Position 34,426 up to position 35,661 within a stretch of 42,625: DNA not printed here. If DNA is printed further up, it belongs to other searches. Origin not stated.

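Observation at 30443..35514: Two EBP-like regulators with deleted or degenerate sigma-54 contact loops and degenerate Walker B motifs bracket a TPR gene just upstream of flgB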

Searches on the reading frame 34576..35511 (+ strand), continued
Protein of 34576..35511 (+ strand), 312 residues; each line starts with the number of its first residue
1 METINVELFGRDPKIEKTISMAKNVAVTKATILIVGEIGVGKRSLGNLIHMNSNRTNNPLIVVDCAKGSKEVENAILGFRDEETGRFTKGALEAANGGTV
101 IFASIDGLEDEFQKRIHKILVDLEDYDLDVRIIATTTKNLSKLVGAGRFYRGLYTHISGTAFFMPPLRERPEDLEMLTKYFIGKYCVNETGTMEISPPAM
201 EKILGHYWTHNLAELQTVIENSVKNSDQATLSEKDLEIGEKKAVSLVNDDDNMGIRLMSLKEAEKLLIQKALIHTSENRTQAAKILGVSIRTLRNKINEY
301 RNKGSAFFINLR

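Call 33: predict_structure(alignment_id=A1)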
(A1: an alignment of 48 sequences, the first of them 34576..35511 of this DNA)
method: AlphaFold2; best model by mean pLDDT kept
length: 312 residues; sequences in the alignment: 48
mean_pLDDT: 74.9   pTM: 0.63
mean pLDDT of the five models: 74.9, 73.5, 72.6, 69.5, 65.6
residues with pLDDT >= 90: 68; 70-90: 145; 50-70: 57; < 50: 42
segments of 3 or more residues with pLDDT < 50: 1-8, 208-210, 245-259, 270-272, 303-312
pLDDT, mean of each block of 10 residues (from residue 1): 43 82 81 84 87 90 91 92 87 92 92 92 79 91 89 90 80 80 70 80 65 76 79 81 49 40 53 53 61 65 38 27
secondary structure, 60 per line:
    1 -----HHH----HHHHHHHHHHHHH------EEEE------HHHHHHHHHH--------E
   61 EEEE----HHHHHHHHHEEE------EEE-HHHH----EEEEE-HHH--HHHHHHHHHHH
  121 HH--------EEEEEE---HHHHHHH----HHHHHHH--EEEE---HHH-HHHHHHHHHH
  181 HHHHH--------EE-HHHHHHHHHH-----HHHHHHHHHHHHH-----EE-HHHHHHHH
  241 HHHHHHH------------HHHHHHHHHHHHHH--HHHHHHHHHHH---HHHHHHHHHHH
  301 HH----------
elements in order: H13-25 E32-35 H42-51 E60-64 H69-77 E78-80 E87-89 H91-94 E99-103 H110-122 E131-136 H140-146 H151-157 E160-163 H171-185 H197-206 H212-224 H233-247 H260-273 H276-286 H290-302

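Call 38: fold_search(model_id=the predicted structure, library=pdb)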
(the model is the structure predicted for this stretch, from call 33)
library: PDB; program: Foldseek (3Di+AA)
matches with E <= 10: 1760; with E <= 0.001: 645
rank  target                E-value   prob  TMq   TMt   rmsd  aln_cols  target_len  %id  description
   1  1ny5_A                1.5e-19  1.00  0.64  0.53   3.2       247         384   28  Crystal structure of sigm54 activator (AAA+ ATPase) in the inactive state (released 2003-11-11)
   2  3m0e_A                2.8e-19  1.00  0.64  0.79   3.0       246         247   28  Crystal structure of the ATP-bound state of Walker B mutant of NtrC1 ATPase domain (released 2010-11-03)
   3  1ojl_D                7.6e-19  1.00  0.64  0.67  16.8       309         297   28  Crystal structure of a sigma54-activator suggests the mechanism for the conformational switch necessary for sigma54 bi (released 2005-05-19)
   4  1ny5_B                9.0e-19  1.00  0.63  0.52   3.1       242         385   29  Crystal structure of sigm54 activator (AAA+ ATPase) in the inactive state (released 2003-11-11)
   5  6lua_A                1.3e-18  1.00  0.63  0.79   3.3       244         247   28  Cis-mutant R349A of the central AAA+ domain of the flagellar regulatory protein FlrC (released 2020-03-18)
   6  6lua_D                1.9e-18  1.00  0.64  0.80   3.2       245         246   28  Cis-mutant R349A of the central AAA+ domain of the flagellar regulatory protein FlrC (released 2020-03-18)
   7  5m7o_B                2.2e-18  1.00  0.66  0.48  11.0       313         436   26  Crystal structure of NtrX from Brucella abortus processed with the CrystalDirect automated mounting and cryo-cooling t (released 2017-01-25)
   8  5m7n_B                2.2e-18  1.00  0.65  0.49  11.3       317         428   24  Crystal structure of NtrX from Brucella abortus in complex with ATP processed with the CrystalDirect automated mountin (released 2017-01-25)
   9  5m7o_A                2.5e-18  1.00  0.66  0.47  10.2       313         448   24  Crystal structure of NtrX from Brucella abortus processed with the CrystalDirect automated mounting and cryo-cooling t (released 2017-01-25)
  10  6luf_A                3.3e-18  1.00  0.63  0.78   3.3       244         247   28  Trans-acting mutant Y290A of the central AAA+ domain of the flagellar regulatory protein FlrC (released 2020-03-18)
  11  2c9c                  4.9e-18  1.00  0.64  0.81   2.1       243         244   23  Structural basis of the nucleotide driven conformational changes in the AAA domain of transcription activator PspF (released 2006-02-01)
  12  4lzz_L                4.9e-18  1.00  0.63  0.78   3.2       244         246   29  Nucleotide-induced asymmetry within atpase activator ring drives s54-RNAP interaction and ATP hydrolysis (released 2013-12-04)
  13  2c99                  7.3e-18  1.00  0.65  0.82   2.2       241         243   23  Structural basis of the nucleotide driven conformational changes in the AAA domain of transcription activator PspF (released 2006-02-01)
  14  5m7p_B                7.3e-18  1.00  0.65  0.48  11.3       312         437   24  Crystal structure of NtrX from Brucella abortus in complex with ADP processed with the CrystalDirect automated mountin (released 2017-01-25)
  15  1ojl_E                7.7e-18  1.00  0.65  0.71  18.2       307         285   27  Crystal structure of a sigma54-activator suggests the mechanism for the conformational switch necessary for sigma54 bi (released 2005-05-19)
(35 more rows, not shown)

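Call 55: search_protein_representatives(protein=window:34576-35511:+)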
Query: 312 residues. Proteins with E-value up to 0.001 (for the whole library): 114485; up to 1e-10: 69205; up to 1e-30: 599. The best 150 are listed.
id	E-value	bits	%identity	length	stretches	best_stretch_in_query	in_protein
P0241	1.8e-96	339.3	53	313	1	7-312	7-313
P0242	8.5e-78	278.1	46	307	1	8-312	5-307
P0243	2.0e-74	267.0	49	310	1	10-312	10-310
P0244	1.3e-73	264.3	46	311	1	17-312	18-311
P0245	1.8e-67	244.2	52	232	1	7-228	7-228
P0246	4.7e-56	206.7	56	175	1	7-172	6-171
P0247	4.2e-55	203.6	30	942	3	25-249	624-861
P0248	9.8e-54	199.1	33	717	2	3-305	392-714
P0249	7.3e-50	186.4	31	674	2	7-242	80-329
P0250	4.6e-49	183.8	36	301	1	16-312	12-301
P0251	8.0e-49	183.0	30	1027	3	7-300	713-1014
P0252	5.2e-46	173.8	61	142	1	1-135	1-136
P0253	3.7e-45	171.0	31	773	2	7-236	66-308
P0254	1.5e-43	165.7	38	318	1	11-302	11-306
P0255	4.4e-43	164.1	30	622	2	8-223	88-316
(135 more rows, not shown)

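Call 57: list_cluster_members(proteins=[P0241, P0242, P0243, P0244, P0250, P0254, P0122, P0123])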
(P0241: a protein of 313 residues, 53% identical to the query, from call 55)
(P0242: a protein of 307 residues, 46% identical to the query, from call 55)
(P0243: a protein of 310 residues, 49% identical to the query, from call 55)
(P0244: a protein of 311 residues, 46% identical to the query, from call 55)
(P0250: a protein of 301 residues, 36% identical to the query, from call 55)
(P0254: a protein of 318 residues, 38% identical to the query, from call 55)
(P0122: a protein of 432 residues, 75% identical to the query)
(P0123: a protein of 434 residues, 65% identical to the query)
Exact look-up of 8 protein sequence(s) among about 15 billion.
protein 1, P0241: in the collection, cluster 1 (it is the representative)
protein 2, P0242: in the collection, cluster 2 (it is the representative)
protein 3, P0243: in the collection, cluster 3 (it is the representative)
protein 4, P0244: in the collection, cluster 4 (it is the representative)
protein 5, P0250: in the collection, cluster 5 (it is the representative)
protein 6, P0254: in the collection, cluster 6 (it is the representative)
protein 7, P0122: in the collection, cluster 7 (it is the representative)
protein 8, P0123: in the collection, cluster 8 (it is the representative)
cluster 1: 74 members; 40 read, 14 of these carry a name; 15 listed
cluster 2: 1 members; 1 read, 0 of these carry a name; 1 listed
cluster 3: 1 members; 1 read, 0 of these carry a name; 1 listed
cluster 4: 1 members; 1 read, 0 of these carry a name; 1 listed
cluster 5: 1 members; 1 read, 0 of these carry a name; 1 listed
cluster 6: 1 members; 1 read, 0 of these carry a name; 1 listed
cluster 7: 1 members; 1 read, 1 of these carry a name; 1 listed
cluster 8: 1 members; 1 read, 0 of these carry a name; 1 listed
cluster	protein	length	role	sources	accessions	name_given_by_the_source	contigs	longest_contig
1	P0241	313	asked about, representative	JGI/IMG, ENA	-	two-component system, response regulator FlrC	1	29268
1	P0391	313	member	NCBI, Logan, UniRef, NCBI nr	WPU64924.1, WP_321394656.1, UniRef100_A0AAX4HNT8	sigma-54-dependent transcriptional regulator [Peredibacter starrii] | Sigma 54-interacting transcriptional regulator n=1 Tax=Peredibacter starrii TaxID=28202 ... | sigma 54-interacting transcriptional regulator [Peredibacter starrii]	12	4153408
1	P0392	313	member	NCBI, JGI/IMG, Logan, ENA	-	two-component system response regulator FlrC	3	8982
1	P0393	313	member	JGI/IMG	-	two-component system response regulator FlrC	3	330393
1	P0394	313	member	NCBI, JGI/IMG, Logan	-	two-component system response regulator FlrC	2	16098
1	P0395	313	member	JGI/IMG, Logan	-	two-component system response regulator FlrC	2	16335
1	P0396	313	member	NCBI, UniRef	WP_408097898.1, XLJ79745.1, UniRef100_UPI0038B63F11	sigma-54-dependent transcriptional regulator [Peredibacter sp. HCB2-198] | sigma-54-dependent transcriptional regulator n=1 Tax=Peredibacter sp. HCB2-198 ...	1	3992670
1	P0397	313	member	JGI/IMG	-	two-component system response regulator FlrC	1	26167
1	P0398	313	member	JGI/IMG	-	two-component system response regulator FlrC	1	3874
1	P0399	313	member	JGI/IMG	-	two-component system, response regulator FlrC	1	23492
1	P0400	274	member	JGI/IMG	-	two-component system response regulator FlrC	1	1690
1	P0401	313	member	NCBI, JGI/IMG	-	two-component system response regulator FlrC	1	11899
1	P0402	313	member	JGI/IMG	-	two-component system response regulator FlrC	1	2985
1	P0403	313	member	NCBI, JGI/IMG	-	two-component system response regulator FlrC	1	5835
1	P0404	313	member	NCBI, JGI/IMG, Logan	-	-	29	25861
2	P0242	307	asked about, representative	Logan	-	-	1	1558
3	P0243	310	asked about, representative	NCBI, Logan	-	-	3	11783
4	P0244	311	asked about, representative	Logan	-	-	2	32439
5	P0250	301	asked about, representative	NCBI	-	-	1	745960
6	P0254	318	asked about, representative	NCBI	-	-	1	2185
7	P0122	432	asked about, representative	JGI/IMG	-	DNA-binding NtrC family response regulator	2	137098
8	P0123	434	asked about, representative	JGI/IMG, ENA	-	-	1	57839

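Call 71: find_encoding_contigs(protein=P0250, flank=6000, max_places=2)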
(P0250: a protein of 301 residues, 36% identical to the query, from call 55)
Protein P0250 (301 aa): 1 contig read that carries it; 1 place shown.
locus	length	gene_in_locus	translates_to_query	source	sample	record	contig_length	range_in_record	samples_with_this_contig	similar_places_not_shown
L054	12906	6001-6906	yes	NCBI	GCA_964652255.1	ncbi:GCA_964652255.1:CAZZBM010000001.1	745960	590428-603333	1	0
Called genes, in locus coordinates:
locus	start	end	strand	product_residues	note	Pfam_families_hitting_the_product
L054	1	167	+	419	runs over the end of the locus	PF05958:tRNA_U5-meth_tr, PF05175:MTS (weak), PF13847:Methyltransf_31 (faint)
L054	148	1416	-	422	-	PF03448:MgtE_N, PF00571:CBS, PF01769:MgtE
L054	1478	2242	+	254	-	PF00106:adh_short, PF13561:adh_short_C2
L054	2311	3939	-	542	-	PF00118:Cpn60_TCP1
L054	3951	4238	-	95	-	PF00166:Cpn10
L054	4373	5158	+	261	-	-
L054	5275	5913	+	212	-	-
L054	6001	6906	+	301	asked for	PF00158:Sigma54_activat, PF14532:Sigma54_activ_2, PF25601:AAA_lid_14 (weak), PF02954:HTH_8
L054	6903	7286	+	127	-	-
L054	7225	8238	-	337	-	PF00089:Trypsin, PF13365:Trypsin_2, PF00595:PDZ (faint), PF13180:PDZ_2, PF17820:PDZ_6 (faint)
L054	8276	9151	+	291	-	PF02666:PS_Dcarbxylase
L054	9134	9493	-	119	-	-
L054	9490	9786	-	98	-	-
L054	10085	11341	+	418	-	-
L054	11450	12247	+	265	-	PF00318:Ribosomal_S2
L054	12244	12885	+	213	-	PF00889:EF_TS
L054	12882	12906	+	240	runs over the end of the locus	PF00696:AA_kinase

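Call 73: search_protein_families(library=pfam, proteins=[L054:6903-7283:+, L054:5275-5910:+, L054:4373-5155:+], max_evalue=0.01)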
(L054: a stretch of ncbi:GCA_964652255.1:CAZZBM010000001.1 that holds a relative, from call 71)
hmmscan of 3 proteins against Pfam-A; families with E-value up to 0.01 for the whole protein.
L054:6903-7283:+ (127 aa): 0 families

L054:5275-5910:+ (212 aa): 0 families

L054:4373-5155:+ (261 aa): 0 families
